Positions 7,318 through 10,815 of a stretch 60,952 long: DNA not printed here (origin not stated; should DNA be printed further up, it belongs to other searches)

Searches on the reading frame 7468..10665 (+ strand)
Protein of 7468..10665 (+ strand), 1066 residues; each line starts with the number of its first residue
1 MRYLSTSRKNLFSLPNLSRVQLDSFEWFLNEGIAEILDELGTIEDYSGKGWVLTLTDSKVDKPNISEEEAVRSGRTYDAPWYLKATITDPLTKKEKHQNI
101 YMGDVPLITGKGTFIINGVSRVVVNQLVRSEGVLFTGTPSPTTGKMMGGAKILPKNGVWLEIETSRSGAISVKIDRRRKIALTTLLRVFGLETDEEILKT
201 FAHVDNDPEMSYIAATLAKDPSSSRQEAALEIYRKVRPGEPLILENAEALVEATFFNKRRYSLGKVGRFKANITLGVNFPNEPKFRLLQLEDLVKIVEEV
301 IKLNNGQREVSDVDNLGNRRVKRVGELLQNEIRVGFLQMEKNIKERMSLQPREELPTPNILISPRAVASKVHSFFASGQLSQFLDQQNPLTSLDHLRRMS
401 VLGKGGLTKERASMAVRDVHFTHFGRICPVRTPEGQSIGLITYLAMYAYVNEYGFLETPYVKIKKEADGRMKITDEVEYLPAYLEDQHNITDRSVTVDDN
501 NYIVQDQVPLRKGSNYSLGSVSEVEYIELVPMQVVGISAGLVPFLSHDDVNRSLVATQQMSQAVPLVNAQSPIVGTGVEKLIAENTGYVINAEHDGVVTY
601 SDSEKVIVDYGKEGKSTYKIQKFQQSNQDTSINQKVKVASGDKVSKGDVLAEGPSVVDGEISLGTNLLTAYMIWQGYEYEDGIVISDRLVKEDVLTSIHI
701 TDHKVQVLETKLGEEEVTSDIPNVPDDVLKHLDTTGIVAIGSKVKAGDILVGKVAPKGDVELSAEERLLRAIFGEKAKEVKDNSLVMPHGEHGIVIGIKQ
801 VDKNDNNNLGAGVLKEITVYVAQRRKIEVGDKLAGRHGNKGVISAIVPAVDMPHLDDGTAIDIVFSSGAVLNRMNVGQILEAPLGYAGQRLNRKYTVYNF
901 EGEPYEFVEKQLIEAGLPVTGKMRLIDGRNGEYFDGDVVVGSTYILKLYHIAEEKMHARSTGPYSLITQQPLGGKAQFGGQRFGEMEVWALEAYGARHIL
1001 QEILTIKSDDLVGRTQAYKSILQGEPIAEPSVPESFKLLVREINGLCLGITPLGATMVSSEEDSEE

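Call 46: find_homologous_proteins(query=window:7468-10665:+, max_evalue=1e-50)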
Query window:7468-10665:+ (1066 aa): 8000 proteins with E <= 1e-50 among 8000 candidates; the best 120 are listed.
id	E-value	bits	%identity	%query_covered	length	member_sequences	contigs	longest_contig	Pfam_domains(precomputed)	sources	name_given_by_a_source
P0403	0.0e+0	2365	99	100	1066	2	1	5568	PF04565.22,PF04561.20,PF04560.26,PF10385.15,PF04563.21,PF00562.34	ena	-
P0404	0.0e+0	2149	89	100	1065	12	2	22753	PF04565.22,PF04561.20,PF04560.26,PF10385.15,PF04563.21,PF00562.34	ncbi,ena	ncbi:MAG: hypothetical protein RLY61_595 [Candidatus Parcubacteria bacterium]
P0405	0.0e+0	2066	85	100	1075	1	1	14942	PF04565.22,PF04561.20,PF04560.26,PF10385.15,PF04563.21,PF00562.34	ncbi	-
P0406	0.0e+0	2057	85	99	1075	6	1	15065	PF04565.22,PF04561.20,PF04560.26,PF10385.15,PF04563.21,PF00562.34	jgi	-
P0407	0.0e+0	1828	74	100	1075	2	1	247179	PF04565.22,PF04561.20,PF04560.26,PF10385.15,PF04563.21,PF00562.34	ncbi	-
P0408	0.0e+0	1741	72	99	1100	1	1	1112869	PF04565.22,PF04561.20,PF04560.26,PF10385.15,PF04563.21,PF00562.34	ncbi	ncbi:MAG: DNA-directed RNA polymerase subunit beta [Patescibacteria group bacterium]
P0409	0.0e+0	1734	72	99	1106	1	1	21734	PF04565.22,PF04561.20,PF04560.26,PF10385.15,PF04563.21,PF00562.34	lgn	-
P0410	0.0e+0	1703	70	99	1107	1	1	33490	PF04565.22,PF04561.20,PF04560.26,PF10385.15,PF04563.21,PF00562.34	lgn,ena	-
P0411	0.0e+0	1700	72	100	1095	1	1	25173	PF04565.22,PF04561.20,PF04560.26,PF10385.15,PF04563.21,PF00562.34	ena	-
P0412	0.0e+0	1694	70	99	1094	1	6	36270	PF04565.22,PF04561.20,PF04560.26,PF10385.15,PF04563.21,PF00562.34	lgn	-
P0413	0.0e+0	1691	70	99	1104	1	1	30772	PF04565.22,PF04561.20,PF04560.26,PF10385.15,PF04563.21,PF00562.34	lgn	-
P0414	0.0e+0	1691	70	100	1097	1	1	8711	PF04565.22,PF04561.20,PF04560.26,PF10385.15,PF04563.21,PF00562.34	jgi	-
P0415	0.0e+0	1690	71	99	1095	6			PF04565.22,PF04561.20,PF04560.26,PF10385.15,PF04563.21,PF00562.34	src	-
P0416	0.0e+0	1680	69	99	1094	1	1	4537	PF04565.22,PF04561.20,PF04560.26,PF10385.15,PF04563.21,PF00562.34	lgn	-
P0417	0.0e+0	1680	70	99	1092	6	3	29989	PF04565.22,PF04561.20,PF04560.26,PF10385.15,PF04563.21,PF00562.34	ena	-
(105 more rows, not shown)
